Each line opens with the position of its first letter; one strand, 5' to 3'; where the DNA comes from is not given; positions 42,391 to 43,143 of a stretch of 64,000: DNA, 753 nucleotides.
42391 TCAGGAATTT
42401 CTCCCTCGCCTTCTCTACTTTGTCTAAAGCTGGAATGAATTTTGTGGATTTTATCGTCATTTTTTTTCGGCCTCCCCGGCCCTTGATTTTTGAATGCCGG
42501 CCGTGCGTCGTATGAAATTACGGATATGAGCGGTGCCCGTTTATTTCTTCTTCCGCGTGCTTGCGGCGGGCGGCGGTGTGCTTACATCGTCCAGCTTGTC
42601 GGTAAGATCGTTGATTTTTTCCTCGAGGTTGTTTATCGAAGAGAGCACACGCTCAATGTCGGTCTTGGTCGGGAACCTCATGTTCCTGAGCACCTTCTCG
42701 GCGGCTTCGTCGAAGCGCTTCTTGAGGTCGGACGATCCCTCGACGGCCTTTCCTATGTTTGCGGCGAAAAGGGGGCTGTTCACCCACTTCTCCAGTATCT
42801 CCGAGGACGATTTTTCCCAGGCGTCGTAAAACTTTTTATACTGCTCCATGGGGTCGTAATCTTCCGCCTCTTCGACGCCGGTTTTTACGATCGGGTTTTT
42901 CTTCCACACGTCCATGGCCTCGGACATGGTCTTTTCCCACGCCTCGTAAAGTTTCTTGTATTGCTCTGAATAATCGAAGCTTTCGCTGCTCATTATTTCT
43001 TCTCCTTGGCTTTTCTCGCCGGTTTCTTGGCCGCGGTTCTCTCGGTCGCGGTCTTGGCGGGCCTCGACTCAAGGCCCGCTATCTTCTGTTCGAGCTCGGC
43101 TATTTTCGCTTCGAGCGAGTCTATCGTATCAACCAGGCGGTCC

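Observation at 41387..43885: PHA synthesis locus with tandem diverged PhaE/PhaR-like genes, one internally duplicated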

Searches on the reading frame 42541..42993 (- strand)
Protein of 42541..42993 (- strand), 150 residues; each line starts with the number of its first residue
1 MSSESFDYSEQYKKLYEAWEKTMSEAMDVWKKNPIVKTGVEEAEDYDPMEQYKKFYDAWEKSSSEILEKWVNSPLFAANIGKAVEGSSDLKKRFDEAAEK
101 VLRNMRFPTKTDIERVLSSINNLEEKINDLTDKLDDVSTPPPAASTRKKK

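Call 3: search_protein_families(library=pfam, proteins=[window:42541-42993:-], max_evalue=1)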
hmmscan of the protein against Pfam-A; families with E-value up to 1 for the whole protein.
window:42541-42993:- (150 aa): 12 families
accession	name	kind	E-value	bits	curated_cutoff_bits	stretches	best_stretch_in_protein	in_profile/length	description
PF09712.15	PHA_synth_III_E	-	1.3e-08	35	25.7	1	7-129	188-309/311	Poly(R)-hydroxyalkanoic acid synthase subunit (PHA_synth_III_E)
PF05597.16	Phasin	-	0.0013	19.2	28.8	1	81-131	75-125/126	Poly(hydroxyalcanoate) granule associated protein (phasin)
PF17749.6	MIP-T3_C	-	0.018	15.5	25.8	1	98-137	97-136/154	Microtubule-binding protein MIP-T3 C-terminal region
PF05884.17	ZYG-11_interact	-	0.033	14.1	25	1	78-143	28-95/295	Interactor of ZYG-11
PF05667.16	CCDC22_CC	-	0.063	12.8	39.2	1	110-135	388-413/477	CCDC22 protein coiled-coil region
PF25600.1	TRIM_CC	-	0.081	13.2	30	1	88-136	34-82/142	TRIM protein coiled-coil region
PF06009.19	Laminin_II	-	0.084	13.3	33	1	78-139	20-80/138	Laminin Domain II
PF16752.10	TBCC_N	-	0.094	13.5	27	1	41-134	20-111/115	Tubulin-specific chaperone C N-terminal domain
PF22638.1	FlgK_D1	-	0.11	12.6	28.6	1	81-137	40-95/233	Flagellar hook-associated protein FlgK helical domain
PF23151.1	NuiA_2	-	0.12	13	27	0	1-29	94-123/154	NuiA-like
PF16454.10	PI3K_P85_iSH2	-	0.16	12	31.5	1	50-133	31-103/161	Phosphatidylinositol 3-kinase regulatory subunit P85 inter-SH2 domain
PF04803.17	Cor1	-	0.23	12.2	32.1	0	50-136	34-113/132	Cor1/Xlr/Xmr conserved region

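Call 4: search_protein_families(library=ncbifam, proteins=[window:42541-42993:-], max_evalue=1)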
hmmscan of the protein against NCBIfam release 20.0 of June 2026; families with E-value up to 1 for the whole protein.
window:42541-42993:- (150 aa): 5 families
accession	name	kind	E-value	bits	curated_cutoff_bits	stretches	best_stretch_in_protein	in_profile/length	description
TIGR02132.1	phaR_Bmeg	equivalog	3.9e-10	40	148.4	1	44-136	5-97/189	polyhydroxyalkanoic acid synthase subunit PhaR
TIGR01834.1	PHA_synth_III_E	subfamily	9.7e-09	35.2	154.95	1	40-138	222-320/324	class III poly(R)-hydroxyalkanoic acid synthase subunit PhaE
TIGR01837.1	PHA_granule_1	subfamily_domain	2.4e-06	27.6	94.7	1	81-132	66-117/118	poly(hydroxyalkanoate) granule-associated protein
NF045961.1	MAG5150_fam_LP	equivalog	0.0047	16.4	80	1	16-105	73-160/331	MAG5150 family histidine triad lipoprotein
TIGR04410.1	Spiro_T2SS_lipo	equivalog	0.077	13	50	1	8-72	29-93/117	type II secretion system-associated lipoprotein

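Call 9: find_homologous_proteins(query=window:42541-42993:-)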
Query window:42541-42993:- (150 aa): 59 proteins with E <= 0.001 among 79 candidates.
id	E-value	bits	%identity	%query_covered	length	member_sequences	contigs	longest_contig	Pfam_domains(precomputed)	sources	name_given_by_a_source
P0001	4.4e-86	304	95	100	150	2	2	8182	PF09712.16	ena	-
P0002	4.5e-86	304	93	100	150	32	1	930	PF09712.16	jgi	-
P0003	5.9e-80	284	88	100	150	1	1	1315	PF09712.16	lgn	-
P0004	6.5e-79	281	85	100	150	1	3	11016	PF09712.16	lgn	-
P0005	1.1e-78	280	85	100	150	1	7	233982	PF05597.17,PF09712.16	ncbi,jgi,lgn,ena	jgi:flagellar hook-associated protein FlgK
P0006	2.2e-78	279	85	100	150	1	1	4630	PF05597.17,PF09712.16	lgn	-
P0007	1.2e-77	277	84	100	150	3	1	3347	PF05597.17,PF09712.16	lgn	-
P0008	1.5e-77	277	85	100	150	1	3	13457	PF05597.17,PF09712.16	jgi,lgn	-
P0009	2.9e-66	240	78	93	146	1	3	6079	PF05597.17,PF09712.16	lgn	-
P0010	5.9e-66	239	75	99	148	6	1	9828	PF05597.17,PF09712.16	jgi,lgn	-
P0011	4.1e-65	236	78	91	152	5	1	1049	PF09712.16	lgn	-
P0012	4.8e-65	236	73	98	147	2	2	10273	PF05597.17,PF09712.16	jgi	jgi:hypothetical protein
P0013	1.0e-64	235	74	99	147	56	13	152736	PF09712.16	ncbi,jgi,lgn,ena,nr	ncbi:MAG TPA: poly(R)-hydroxyalkanoic acid synthase subunit PhaE [Thermodesulfobacteriota bacterium]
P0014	1.2e-64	235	73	99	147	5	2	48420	PF09712.16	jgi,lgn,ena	-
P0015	2.5e-64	234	73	99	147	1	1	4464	PF09712.16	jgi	jgi:CRISPR/Cas system CSM-associated protein Csm2 small subunit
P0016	4.6e-64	233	74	93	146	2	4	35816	PF09712.16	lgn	-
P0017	5.8e-63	229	76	93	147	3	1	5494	PF09712.16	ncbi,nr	ncbi:MAG: hypothetical protein L0213_10775 [Candidatus Dadabacteria bacterium]|nr:hypothetical prote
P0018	1.6e-62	228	75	93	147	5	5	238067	PF09712.16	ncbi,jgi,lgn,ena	jgi:hypothetical protein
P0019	4.3e-62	227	72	99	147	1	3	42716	PF09712.16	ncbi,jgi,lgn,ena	-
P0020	2.8e-61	224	70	98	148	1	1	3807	PF05597.17,PF09712.16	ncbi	-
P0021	3.6e-61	224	72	93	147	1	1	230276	PF09712.16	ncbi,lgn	ncbi:MAG: poly(R)-hydroxyalkanoic acid synthase subunit PhaE [Deltaproteobacteria bacterium]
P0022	1.4e-60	222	68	96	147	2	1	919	PF09712.16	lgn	-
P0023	1.9e-59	218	68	99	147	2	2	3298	PF09712.16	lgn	-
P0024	2.3e-59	218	70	93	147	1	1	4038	PF05597.17,PF09712.16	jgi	jgi:Poly(R)-hydroxyalkanoic acid synthase subunit (PHA_synth_III_E)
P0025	2.5e-59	218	68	99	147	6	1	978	PF09712.16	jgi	-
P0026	3.3e-55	204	66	95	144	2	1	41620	PF05597.17,PF09712.16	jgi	-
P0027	1.5e-54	202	63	99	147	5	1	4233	PF05597.17,PF09712.16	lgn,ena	-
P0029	8.2e-54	200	65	98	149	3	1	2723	PF05597.17,PF09712.16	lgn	-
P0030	6.9e-53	197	63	95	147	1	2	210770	PF09712.16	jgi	-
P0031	6.4e-52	194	76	79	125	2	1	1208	PF05597.17,PF09712.16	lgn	-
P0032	6.6e-52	194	64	99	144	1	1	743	PF05597.17,PF09712.16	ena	-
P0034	3.4e-51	191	65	93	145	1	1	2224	PF05597.17,PF09712.16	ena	-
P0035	5.8e-51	190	63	93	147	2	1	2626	PF05597.17,PF09712.16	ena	-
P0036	6.7e-51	190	61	96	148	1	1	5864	PF09712.16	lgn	-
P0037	1.3e-50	189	62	91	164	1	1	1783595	PF05597.17,PF09712.16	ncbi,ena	-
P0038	3.2e-50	188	62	93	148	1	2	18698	PF09712.16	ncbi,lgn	-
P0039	1.0e-49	186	72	84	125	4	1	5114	PF09712.16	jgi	jgi:hypothetical protein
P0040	1.2e-49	186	59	95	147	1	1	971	PF09712.16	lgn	-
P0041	1.2e-49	186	59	95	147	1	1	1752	PF09712.16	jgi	jgi:hypothetical protein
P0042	5.8e-49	184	57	95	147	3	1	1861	PF09712.16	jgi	jgi:hypothetical protein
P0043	6.7e-49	184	57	95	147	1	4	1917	PF09712.16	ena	-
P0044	1.2e-48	183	58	95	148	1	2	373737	PF09712.16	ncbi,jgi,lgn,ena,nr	ncbi:MAG TPA: poly(R)-hydroxyalkanoic acid synthase subunit PhaE [Thermodesulfobacteriota bacterium]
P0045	1.6e-48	183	57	95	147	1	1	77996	PF09712.16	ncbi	-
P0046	5.2e-48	181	58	100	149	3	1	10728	PF05597.17,PF09712.16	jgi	-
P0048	1.1e-46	177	71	79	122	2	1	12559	PF05597.17,PF09712.16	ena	-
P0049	1.5e-46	176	60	91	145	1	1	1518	PF09712.16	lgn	-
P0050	1.7e-46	176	57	91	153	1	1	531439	PF09712.16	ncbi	ncbi:MAG: poly(R)-hydroxyalkanoic acid synthase subunit PhaE [Deltaproteobacteria bacterium]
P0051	7.6e-46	174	57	97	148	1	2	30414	PF09712.16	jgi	jgi:hypothetical protein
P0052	2.7e-45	172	57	100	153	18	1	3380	PF09712.16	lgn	-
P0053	2.5e-44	169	55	99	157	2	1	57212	PF09712.16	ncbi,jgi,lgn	jgi:hypothetical protein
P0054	2.9e-43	165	56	100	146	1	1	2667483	PF05597.17,PF09712.16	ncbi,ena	-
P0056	2.1e-42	163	57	89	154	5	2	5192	PF09712.16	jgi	jgi:poly(hydroxyalkanoate) synthase III subunit E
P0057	3.6e-41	159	52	98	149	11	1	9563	PF09712.16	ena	-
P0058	1.4e-40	157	61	84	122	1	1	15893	PF05597.17,PF09712.16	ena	-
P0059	9.0e-39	151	72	65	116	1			PF09712.16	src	-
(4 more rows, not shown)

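Call 12: find_related_loci(query=window:42541-42993:-, collection=genome_contigs, flank=5000)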
Query window:42541-42993:- (150 aa) in genome_contigs; peptide patterns used: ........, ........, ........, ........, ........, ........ (x = any residue, [..] = any of these).
199 stretches matched a pattern; 20 encode a relative of the query (tblastn E <= 1e-3); 19 distinct loci.
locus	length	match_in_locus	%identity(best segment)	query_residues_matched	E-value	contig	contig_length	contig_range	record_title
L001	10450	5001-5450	94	1-150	1e-93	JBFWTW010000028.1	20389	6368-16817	MAG: Candidatus Dadabacteria bacterium isolate CA_2019_TPBF_56 NODE_12323_length_20389_cov_5.479568_TPBF, whole genome s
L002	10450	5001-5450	94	1-150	3e-93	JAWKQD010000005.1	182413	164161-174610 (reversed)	MAG: Thermodesulfobacteriota bacterium isolate AC1.124 AC1.124.fa-5, whole genome shotgun sequence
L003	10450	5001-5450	84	1-150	3e-86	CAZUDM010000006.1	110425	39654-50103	MAG TPA_asm: uncultured Spirochaetia bacterium isolate binchicken_co179_138 genome assembly, contig: NODE_801_length_110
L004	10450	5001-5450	85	1-150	1e-85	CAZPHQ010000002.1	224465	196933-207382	MAG TPA_asm: uncultured Spirochaetia bacterium isolate SRP077602_co3_46 genome assembly, contig: NODE_12_length_224465_c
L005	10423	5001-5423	75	1-140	4e-71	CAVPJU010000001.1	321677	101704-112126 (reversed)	MAG: uncultured bacterium isolate MFD10007.bin.1.169 genome assembly, contig: contig_25357, whole genome shotgun sequenc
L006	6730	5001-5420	74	1-140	5e-70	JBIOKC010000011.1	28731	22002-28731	MAG: Thermodesulfobacteriota bacterium isolate GcL13-15 k141_1681683_length_28731_cov_31.0069, whole genome shotgun sequ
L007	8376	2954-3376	76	1-140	2e-69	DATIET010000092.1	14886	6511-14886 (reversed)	MAG TPA_asm: Thermodesulfobacteriota bacterium isolate SMAG_U16376 k141_128660, whole genome shotgun sequence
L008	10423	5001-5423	75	1-140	6e-69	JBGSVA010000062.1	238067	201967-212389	MAG: Thermodesulfobacteriota bacterium isolate JTS-AC446 k141_1543884, whole genome shotgun sequence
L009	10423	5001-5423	74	1-140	5e-68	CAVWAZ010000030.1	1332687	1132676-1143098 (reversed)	MAG: uncultured delta proteobacterium isolate MFD09730.bin.2.52 genome assembly, contig: contig_6045, whole genome shotg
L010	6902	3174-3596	74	1-140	5e-68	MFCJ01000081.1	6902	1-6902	MAG: Candidatus Dadabacteria bacterium RIFCSPHIGHO2_12_FULL_53_21 rifcsphigho2_12_scaffold_31524, whole genome shotgun s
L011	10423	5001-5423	74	1-140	5e-68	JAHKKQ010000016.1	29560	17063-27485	MAG: Candidatus Dadabacteria bacterium isolate CR_Sed_300A_bin.14 scaffold_408, whole genome shotgun sequence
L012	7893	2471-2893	74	1-140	2e-67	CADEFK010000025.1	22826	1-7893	uncultured bacterium isolate Candidatus Dadabacteria sp. RBC041 genome assembly, contig: MAG041_25, whole genome shotgun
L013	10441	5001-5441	68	1-149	1e-65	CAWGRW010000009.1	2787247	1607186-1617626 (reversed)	MAG: uncultured bacterium isolate MFD06435.bin.1.47 genome assembly, contig: contig_17617, whole genome shotgun sequence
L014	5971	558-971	68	1-140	5e-61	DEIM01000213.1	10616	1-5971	MAG TPA_asm: Candidatus Dadabacteria bacterium UBA2774 UBA2774_contig_27693, whole genome shotgun sequence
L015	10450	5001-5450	96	1-150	1e-95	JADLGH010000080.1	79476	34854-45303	MAG: Candidatus Dadabacteria bacterium isolate SJ427 c_000001001661, whole genome shotgun sequence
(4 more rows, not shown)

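Call 16: search_solved_structures(query=window:42541-42993:-, max_evalue=10, show_alignments=2)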
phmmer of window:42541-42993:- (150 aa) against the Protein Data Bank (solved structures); distinct sequences matched with E-value up to 10: 10.
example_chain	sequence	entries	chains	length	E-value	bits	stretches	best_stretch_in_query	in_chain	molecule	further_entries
8tl7_A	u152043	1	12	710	0.11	16.1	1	34-117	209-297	Computationally designed protein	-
5an6_A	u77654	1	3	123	0.17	15.5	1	52-96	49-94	CRISPR-ASSOCIATED PROTEIN, CSM2 FAMILY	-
4nrj_B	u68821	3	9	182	0.85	13.2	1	84-138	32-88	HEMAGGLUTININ HA2 CHAIN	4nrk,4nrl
6hug_G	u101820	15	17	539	1.4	12.5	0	63-131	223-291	Megabody Mb38 | Megabody38 | Megabody-38,Outer membrane protein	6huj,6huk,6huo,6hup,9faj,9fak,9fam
6qd6_A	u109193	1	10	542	1.5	12.4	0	63-131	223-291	Mb-cHopQ-Nb207,Outer membrane protein,Mb-cHopQ-Nb207,Outer membrane protein,Mb-cHopQ-Nb207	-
9khh_A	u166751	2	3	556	1.6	12.3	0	63-131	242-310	MB52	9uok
8xfp_E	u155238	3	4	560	1.6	12.3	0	63-131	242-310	nanobody Nb52 | MB52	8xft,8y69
7qe5_B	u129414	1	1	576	1.8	12.1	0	63-131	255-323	Megabody3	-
12id_A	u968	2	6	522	2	12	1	84-138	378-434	Hemagglutinin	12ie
9hac_B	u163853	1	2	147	5.1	10.7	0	35-69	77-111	BBF-14_binder4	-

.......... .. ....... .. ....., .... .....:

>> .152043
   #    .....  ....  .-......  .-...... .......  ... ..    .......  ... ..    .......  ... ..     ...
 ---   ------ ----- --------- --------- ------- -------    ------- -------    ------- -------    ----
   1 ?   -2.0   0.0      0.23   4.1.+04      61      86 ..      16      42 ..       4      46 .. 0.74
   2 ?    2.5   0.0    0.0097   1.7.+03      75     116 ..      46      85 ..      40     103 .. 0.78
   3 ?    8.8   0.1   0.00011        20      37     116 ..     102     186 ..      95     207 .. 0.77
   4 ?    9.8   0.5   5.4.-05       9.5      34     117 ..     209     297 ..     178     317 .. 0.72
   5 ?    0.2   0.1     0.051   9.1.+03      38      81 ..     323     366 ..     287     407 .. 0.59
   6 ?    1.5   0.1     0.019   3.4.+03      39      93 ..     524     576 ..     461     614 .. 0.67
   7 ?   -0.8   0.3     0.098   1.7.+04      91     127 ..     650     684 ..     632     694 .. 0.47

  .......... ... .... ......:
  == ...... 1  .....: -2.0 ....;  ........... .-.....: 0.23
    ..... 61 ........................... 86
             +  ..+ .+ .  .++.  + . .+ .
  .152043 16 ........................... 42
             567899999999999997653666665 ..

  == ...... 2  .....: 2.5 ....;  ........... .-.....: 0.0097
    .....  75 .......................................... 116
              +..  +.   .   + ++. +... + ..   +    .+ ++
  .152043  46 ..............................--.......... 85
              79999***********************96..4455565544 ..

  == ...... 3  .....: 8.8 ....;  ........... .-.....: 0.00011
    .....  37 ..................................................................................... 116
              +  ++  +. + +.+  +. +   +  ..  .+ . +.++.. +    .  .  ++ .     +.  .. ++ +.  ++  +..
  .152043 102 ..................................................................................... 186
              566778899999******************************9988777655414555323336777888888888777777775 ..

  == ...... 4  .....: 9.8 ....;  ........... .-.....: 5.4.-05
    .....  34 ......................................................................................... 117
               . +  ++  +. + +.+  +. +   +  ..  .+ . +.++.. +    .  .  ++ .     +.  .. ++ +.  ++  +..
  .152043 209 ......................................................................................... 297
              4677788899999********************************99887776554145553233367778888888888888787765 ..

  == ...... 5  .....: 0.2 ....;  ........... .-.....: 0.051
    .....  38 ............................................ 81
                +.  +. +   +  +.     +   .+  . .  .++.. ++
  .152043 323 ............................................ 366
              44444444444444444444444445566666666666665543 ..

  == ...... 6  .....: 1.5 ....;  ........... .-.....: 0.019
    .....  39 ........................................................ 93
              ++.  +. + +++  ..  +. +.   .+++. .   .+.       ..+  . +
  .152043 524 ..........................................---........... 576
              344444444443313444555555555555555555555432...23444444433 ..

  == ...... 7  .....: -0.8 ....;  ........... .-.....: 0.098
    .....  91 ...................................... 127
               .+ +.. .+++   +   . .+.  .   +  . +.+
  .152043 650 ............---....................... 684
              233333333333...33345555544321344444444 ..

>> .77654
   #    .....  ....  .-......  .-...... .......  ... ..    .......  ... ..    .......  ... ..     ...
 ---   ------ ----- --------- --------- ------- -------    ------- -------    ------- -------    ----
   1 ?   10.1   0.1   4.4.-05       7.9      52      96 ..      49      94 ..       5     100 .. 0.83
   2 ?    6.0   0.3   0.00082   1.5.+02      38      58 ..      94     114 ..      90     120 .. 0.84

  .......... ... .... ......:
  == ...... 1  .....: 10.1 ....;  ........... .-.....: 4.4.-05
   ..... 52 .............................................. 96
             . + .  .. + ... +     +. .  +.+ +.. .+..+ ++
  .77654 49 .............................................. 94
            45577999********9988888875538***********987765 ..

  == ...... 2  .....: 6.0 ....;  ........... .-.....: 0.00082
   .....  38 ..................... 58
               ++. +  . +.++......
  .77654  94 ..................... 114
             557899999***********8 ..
